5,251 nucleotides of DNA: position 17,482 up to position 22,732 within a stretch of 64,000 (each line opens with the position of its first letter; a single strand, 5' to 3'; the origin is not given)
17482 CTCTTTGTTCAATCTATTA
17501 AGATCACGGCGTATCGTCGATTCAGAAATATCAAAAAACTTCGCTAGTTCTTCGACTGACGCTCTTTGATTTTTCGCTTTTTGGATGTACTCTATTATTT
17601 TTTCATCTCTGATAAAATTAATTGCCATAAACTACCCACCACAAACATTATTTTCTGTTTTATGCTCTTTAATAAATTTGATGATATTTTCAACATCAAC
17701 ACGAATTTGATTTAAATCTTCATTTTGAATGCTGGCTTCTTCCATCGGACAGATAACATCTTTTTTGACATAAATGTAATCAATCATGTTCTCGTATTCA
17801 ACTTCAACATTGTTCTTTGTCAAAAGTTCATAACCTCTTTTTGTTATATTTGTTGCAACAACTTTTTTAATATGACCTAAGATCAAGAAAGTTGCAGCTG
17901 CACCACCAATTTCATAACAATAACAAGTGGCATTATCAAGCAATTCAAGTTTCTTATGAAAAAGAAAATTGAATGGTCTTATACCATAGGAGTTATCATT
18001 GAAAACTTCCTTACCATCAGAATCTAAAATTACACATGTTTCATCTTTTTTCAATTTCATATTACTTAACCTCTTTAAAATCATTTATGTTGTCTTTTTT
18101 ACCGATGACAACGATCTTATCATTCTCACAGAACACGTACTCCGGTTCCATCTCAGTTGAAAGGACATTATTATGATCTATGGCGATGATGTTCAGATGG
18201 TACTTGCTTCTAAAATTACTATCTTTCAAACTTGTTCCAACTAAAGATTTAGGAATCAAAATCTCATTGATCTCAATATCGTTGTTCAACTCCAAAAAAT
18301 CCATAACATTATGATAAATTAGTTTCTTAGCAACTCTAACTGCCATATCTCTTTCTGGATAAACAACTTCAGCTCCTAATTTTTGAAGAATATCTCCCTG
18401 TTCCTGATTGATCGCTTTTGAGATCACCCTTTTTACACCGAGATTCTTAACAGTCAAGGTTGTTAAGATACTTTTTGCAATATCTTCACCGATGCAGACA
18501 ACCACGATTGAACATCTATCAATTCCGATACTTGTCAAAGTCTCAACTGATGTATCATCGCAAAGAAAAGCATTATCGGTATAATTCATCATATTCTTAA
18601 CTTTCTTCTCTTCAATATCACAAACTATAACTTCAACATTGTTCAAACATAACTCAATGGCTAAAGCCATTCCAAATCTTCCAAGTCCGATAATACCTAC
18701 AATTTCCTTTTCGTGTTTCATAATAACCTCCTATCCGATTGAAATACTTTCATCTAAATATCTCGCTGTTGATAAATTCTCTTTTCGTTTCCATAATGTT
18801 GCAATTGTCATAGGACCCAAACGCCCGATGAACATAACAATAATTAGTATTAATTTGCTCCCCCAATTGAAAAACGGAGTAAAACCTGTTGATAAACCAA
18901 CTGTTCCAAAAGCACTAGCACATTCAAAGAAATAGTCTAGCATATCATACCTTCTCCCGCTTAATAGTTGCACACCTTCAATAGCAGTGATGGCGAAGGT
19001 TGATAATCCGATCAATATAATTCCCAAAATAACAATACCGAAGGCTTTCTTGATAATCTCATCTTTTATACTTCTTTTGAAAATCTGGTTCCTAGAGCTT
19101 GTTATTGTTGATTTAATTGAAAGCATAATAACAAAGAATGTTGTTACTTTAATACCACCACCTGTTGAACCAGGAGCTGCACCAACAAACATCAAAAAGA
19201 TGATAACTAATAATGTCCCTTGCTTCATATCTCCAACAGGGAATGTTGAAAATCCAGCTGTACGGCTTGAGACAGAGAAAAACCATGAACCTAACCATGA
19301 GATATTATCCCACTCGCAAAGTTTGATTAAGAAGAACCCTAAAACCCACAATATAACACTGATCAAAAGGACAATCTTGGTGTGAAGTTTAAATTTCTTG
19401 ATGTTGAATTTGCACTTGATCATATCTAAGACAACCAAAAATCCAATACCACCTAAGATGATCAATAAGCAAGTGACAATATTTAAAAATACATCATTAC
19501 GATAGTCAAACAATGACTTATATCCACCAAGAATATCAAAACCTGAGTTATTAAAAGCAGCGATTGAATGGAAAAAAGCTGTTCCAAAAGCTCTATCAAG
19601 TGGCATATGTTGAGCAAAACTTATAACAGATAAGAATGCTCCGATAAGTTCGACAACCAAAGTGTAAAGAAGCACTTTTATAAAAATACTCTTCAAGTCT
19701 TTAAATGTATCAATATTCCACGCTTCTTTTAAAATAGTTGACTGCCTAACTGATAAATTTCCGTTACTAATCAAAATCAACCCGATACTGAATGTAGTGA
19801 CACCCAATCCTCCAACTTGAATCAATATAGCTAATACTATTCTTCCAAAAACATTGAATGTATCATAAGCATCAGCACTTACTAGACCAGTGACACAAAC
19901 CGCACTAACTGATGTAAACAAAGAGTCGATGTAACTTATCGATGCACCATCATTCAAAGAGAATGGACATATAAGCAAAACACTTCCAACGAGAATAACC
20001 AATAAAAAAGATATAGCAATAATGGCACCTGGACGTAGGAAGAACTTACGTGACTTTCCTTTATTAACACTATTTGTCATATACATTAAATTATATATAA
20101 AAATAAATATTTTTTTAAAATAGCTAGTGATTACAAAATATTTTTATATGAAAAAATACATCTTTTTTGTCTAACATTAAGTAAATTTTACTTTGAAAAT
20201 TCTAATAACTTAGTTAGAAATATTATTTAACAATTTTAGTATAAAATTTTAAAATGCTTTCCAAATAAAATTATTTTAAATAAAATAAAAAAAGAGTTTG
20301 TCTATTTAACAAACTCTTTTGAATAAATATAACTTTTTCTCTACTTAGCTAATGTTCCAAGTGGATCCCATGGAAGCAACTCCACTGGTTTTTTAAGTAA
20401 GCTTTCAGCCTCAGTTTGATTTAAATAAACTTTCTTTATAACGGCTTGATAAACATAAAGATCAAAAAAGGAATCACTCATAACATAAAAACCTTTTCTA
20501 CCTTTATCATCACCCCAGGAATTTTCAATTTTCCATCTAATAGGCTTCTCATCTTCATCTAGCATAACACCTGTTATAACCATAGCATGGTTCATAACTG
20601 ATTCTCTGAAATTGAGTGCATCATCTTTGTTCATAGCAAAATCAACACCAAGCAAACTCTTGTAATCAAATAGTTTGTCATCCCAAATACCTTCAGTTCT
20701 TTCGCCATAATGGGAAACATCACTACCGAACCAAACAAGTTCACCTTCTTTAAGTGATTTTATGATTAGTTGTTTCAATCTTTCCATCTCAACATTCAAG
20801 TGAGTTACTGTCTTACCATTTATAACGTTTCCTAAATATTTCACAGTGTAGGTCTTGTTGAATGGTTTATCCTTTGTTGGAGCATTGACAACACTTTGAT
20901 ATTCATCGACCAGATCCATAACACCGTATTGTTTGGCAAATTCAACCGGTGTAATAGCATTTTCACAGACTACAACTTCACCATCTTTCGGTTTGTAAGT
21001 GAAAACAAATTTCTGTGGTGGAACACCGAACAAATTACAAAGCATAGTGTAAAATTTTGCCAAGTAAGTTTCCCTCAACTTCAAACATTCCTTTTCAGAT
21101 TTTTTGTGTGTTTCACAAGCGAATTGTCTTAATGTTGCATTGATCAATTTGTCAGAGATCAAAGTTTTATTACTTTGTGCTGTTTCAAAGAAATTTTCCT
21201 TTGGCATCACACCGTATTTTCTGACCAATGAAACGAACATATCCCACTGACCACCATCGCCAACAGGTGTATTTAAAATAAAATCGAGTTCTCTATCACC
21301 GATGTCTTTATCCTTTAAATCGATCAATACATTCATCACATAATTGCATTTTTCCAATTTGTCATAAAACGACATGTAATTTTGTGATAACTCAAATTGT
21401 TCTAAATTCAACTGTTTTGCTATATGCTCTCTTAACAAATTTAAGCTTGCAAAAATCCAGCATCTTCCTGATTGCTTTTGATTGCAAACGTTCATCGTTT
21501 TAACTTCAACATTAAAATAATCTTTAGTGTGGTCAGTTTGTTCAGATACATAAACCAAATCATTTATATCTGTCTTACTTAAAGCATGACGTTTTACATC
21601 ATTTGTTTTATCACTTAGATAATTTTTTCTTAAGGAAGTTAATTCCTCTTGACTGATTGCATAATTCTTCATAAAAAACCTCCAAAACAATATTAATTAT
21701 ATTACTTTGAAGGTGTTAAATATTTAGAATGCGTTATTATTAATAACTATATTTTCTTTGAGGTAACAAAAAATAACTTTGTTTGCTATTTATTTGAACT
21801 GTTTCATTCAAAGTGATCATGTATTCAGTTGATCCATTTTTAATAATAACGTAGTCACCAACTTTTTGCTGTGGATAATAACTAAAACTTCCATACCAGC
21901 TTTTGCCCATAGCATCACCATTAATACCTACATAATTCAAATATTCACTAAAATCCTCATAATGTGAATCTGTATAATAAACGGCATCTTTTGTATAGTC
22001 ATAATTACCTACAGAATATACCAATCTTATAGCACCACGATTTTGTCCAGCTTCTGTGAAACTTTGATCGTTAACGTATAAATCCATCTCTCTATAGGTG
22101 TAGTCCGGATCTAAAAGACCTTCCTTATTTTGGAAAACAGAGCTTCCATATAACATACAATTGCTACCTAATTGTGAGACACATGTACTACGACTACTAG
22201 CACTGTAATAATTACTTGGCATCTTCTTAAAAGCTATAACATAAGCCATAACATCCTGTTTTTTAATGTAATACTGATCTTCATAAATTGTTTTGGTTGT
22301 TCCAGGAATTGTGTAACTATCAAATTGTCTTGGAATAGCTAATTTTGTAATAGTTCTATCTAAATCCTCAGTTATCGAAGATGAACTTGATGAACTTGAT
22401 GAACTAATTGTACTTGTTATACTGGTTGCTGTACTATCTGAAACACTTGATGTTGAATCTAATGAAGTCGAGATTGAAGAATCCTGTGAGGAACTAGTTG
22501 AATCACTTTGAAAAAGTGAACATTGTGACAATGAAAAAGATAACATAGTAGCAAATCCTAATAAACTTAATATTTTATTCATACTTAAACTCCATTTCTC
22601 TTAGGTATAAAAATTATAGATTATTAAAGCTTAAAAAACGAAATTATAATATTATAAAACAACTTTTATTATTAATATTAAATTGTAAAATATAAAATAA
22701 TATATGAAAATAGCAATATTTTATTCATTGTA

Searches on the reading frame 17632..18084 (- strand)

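Call 69: search_protein_families(library=pfam, proteins=[window:17632-18084:-], max_evalue=0.00001)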
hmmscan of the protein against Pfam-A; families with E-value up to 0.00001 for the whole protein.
window:17632-18084:- (150 aa): 1 family
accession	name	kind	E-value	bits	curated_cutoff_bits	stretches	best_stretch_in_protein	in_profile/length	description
PF08973.16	TM1506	-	1.2e-18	67.5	27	1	12-129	8-124/130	Domain of unknown function (DUF1893)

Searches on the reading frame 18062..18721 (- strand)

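Call 69: search_protein_families(library=pfam, proteins=[window:18062-18721:-], max_evalue=0.00001)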
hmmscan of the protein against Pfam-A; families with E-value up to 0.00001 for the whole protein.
window:18062-18721:- (219 aa): 2 families
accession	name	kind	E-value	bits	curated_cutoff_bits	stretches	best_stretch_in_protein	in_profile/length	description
PF02254.24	TrkA_N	-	3.7e-22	79.3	23.8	1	10-120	3-113/116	TrkA-N domain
PF02080.26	TrkA_C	-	8.1e-11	42.1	27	1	157-217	7-68/71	TrkA-C domain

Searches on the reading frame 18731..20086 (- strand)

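Call 69: search_protein_families(library=pfam, proteins=[window:18731-20086:-], max_evalue=0.00001)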
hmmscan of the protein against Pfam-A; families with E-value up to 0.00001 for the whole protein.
window:18731-20086:- (451 aa): 1 family
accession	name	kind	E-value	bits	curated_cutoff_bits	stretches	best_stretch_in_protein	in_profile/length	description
PF02386.22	TrkH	-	2e-55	188.6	27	1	40-431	56-489/502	Cation transport protein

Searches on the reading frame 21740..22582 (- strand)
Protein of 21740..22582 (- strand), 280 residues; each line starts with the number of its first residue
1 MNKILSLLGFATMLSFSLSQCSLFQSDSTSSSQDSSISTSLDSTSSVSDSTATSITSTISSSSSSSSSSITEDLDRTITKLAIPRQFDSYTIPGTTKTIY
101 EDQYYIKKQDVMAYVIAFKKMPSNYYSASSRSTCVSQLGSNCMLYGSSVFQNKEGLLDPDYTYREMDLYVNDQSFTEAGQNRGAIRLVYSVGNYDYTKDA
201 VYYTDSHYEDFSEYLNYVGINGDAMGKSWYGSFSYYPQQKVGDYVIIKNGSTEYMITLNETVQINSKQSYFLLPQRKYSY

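Call 70: search_protein_families(library=pfam, proteins=[window:21740-22582:-], max_evalue=0.00001)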
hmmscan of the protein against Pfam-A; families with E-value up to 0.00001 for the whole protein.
window:21740-22582:- (280 aa): 1 family
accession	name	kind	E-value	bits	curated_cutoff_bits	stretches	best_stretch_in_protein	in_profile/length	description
PF00545.25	Ribonuclease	-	1.8e-09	38.4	24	1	119-213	11-96/98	ribonuclease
